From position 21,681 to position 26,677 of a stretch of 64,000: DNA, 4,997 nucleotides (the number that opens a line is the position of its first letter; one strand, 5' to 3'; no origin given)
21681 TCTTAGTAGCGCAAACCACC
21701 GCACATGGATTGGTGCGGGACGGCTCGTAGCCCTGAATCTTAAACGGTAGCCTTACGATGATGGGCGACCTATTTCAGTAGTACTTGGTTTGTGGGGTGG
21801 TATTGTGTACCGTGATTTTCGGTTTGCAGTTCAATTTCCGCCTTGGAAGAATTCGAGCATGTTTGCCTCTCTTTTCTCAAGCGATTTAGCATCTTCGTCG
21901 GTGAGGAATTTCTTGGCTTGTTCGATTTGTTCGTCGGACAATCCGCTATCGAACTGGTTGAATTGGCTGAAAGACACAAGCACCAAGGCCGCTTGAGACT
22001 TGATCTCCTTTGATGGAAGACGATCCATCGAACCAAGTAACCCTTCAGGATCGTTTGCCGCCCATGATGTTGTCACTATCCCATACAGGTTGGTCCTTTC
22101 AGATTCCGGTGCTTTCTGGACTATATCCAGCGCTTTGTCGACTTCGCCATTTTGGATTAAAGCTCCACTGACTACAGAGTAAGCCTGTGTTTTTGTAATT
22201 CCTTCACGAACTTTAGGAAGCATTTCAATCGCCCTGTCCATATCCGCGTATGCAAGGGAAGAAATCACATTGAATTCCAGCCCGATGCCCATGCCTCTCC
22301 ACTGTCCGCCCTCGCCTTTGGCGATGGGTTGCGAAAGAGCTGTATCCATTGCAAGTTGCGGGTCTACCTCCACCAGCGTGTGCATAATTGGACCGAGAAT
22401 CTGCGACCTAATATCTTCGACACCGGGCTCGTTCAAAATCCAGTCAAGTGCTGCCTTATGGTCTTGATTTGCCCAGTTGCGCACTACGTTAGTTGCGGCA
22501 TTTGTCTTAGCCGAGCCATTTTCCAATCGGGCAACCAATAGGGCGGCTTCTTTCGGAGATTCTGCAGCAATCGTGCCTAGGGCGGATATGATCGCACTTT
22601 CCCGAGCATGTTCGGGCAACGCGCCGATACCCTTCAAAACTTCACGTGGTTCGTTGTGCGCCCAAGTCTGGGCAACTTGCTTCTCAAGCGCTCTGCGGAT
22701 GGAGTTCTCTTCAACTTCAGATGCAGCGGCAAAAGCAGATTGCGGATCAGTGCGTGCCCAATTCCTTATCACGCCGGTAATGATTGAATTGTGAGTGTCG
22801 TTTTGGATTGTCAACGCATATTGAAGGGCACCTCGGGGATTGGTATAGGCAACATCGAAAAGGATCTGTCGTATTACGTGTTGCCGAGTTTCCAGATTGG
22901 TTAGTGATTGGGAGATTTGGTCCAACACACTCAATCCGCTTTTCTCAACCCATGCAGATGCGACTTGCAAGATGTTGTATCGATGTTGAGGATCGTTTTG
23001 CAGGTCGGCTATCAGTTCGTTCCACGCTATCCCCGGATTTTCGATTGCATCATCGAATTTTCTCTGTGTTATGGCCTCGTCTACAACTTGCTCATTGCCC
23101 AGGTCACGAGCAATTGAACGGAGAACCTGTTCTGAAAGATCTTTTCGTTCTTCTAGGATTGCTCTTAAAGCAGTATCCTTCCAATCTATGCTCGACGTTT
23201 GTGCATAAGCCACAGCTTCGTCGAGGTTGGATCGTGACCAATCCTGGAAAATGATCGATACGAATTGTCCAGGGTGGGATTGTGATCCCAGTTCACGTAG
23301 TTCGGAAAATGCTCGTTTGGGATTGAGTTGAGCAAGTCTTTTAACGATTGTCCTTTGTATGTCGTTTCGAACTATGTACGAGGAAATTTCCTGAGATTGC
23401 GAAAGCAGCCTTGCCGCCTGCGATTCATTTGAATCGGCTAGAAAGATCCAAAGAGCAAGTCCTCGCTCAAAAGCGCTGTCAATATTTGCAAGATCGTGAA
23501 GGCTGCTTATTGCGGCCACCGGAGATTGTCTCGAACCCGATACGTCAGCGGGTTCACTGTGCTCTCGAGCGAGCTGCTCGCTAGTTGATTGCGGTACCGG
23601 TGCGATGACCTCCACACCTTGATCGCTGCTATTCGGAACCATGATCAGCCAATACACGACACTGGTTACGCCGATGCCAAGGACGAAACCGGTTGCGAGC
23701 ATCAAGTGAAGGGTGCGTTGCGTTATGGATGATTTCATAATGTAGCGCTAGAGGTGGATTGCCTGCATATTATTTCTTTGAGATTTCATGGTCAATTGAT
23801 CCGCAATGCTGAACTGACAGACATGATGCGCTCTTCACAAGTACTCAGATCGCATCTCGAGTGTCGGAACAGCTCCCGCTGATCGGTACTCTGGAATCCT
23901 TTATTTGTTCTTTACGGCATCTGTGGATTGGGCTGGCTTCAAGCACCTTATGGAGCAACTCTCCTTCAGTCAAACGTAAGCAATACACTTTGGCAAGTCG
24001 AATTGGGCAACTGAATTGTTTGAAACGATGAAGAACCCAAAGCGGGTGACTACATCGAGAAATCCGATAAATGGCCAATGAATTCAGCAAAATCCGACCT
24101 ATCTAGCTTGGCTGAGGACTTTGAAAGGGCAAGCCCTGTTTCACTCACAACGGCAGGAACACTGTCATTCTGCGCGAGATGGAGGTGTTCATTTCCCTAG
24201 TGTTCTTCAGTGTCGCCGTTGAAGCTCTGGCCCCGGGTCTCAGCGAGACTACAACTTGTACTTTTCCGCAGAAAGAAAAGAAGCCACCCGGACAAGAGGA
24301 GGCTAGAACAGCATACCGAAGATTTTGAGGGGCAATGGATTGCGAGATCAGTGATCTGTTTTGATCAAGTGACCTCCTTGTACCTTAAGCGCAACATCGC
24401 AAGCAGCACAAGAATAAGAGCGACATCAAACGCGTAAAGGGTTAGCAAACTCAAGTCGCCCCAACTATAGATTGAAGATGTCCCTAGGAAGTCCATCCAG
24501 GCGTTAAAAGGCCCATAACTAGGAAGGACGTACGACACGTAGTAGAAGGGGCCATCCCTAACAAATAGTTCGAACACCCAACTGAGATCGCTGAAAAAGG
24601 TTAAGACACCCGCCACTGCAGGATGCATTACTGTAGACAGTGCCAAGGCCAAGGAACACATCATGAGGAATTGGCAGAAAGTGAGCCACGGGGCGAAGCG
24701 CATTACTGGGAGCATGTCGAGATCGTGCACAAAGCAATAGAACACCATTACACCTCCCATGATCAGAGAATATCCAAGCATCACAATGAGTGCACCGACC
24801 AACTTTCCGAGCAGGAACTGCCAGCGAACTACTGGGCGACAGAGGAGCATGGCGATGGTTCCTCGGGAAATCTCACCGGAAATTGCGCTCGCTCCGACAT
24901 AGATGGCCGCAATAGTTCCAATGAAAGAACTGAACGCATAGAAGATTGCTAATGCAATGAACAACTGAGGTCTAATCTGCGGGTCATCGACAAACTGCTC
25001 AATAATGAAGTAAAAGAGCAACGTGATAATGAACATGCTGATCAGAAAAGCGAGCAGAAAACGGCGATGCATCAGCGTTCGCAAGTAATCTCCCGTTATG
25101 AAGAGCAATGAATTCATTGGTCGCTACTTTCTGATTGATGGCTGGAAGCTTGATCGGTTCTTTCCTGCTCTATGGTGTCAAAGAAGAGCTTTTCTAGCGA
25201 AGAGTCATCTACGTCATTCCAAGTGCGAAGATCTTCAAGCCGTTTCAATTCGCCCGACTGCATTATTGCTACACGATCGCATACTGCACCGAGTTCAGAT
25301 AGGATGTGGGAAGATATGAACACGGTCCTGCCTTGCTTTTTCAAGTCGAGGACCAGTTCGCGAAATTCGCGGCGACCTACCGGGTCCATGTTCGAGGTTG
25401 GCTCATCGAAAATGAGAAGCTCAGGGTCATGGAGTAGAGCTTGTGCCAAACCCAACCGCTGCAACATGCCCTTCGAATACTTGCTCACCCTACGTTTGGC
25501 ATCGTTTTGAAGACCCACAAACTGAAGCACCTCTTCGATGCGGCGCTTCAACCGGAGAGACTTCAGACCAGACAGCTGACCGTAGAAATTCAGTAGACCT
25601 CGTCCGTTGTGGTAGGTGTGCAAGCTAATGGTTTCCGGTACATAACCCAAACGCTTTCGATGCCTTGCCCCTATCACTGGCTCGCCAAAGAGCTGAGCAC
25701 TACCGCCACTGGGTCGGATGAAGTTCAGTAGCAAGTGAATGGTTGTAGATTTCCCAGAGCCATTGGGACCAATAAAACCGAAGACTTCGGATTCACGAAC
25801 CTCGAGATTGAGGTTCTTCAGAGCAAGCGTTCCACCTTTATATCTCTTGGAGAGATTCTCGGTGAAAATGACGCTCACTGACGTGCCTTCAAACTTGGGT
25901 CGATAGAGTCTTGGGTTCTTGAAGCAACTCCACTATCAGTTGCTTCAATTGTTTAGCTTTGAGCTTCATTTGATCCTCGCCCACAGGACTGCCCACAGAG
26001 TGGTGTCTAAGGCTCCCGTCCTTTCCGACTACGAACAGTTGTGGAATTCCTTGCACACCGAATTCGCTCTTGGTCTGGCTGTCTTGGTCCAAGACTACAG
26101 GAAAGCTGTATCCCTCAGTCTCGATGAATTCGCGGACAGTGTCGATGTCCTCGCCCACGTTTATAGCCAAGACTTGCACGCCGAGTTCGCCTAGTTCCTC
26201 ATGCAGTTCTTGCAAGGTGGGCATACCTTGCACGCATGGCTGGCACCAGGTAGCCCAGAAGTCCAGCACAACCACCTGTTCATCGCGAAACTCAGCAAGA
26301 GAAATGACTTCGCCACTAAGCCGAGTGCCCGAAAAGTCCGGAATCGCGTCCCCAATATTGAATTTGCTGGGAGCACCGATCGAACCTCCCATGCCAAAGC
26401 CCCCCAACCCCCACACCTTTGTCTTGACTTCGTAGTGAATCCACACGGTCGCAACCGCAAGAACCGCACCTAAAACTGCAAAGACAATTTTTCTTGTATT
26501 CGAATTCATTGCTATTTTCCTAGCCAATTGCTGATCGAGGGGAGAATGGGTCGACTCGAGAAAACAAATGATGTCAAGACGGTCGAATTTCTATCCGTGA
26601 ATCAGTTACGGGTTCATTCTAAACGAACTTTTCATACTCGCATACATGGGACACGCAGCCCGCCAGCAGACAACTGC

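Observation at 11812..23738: Six tandem, diverged paralogues encoding membrane-anchored helical-repeat proteins of unknown function (~12 kb on one strand)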

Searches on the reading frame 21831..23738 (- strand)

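Call 4: search_protein_families(library=pfam, proteins=[window:21831-23738:-], max_evalue=10)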
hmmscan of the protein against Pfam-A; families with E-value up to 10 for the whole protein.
window:21831-23738:- (635 aa): 2 families
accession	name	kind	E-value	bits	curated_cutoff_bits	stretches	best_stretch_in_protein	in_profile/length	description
PF02291.21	TFIID-31kDa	-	0.07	13.7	29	1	274-371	13-87/122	Transcription initiation factor IID, 31kD subunit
PF14559.12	TPR_19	-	0.13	13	25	1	525-549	33-57/68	Tetratricopeptide repeat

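Call 5: search_protein_families(library=ncbifam, proteins=[window:21831-23738:-], max_evalue=10)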
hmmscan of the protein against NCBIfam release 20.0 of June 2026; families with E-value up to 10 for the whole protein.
window:21831-23738:- (635 aa): 4 families
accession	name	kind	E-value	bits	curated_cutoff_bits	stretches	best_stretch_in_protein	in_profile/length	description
NF003607.0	PRK05257.2-3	equivalog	0.0024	16.6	734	1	85-170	88-172/497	malate:quinone oxidoreductase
TIGR04474.1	tcm_partner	subfamily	0.016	15.2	53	1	259-358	121-217/263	three-Cys-motif partner protein TcmP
NF000488.1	chrB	exception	0.1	12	620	1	307-429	124-235/280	23S rRNA (guanine(748)-N(1))-methyltransferase ChrB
NF010374.0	PRK13800.1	equivalog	0.22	9.7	1196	1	269-446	681-859/898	fumarate reductase/succinate dehydrogenase flavoprotein subunit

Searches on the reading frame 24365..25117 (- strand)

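Call 13: search_protein_families(library=pfam, proteins=[window:24365-25117:-], max_evalue=0.001)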
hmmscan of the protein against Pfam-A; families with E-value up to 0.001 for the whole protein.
window:24365-25117:- (250 aa): 2 families
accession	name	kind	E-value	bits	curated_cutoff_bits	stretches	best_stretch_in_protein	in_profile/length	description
PF12679.13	ABC2_membrane_2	-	4.9e-14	52.7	27.2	1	15-172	12-189/283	ABC-2 family transporter protein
PF12730.13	ABC2_membrane_4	-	1.2e-05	25.8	27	1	18-165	12-163/179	ABC-2 family transporter protein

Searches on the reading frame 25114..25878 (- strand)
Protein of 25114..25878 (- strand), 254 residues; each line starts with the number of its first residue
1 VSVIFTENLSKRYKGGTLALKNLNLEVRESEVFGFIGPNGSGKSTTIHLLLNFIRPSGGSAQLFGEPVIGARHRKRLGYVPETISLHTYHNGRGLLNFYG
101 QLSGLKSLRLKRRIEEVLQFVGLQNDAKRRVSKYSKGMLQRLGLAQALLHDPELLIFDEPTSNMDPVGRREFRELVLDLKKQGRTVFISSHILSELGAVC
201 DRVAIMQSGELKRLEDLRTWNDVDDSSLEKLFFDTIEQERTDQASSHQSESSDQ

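Call 13: search_protein_families(library=pfam, proteins=[window:25114-25878:-], max_evalue=0.001)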
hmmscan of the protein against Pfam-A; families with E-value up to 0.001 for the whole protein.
window:25114-25878:- (254 aa): 2 families
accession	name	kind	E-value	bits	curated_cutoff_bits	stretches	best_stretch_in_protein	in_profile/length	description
PF00005.33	ABC_tran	-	2.9e-27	96.4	25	1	20-162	1-137/137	ABC transporter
PF13304.12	AAA_21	-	1.2e-14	55.5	27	1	90-193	197-300/304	AAA domain, putative AbiEii toxin, Type IV TA system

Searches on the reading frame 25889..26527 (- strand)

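Call 13: search_protein_families(library=pfam, proteins=[window:25889-26527:-], max_evalue=0.001)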
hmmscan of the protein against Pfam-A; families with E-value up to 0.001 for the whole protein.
window:25889-26527:- (212 aa): 5 families
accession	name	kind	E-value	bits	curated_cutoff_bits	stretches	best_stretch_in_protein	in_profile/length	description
PF00578.27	AhpC-TSA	-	1.8e-28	99.4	26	1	58-175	1-123/124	AhpC/TSA family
PF08534.16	Redoxin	-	6e-25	88.2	26.6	1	59-182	3-137/148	Redoxin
PF13905.12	Thioredoxin_8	-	6.4e-16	58.9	27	1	84-172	2-93/94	Thioredoxin-like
PF00085.26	Thioredoxin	-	6.1e-11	42.7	23.5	1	83-133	18-67/103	Thioredoxin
PF13911.12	AhpC-TSA_2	-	3.3e-06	27.9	27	1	105-175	2-64/114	AhpC/TSA antioxidant enzyme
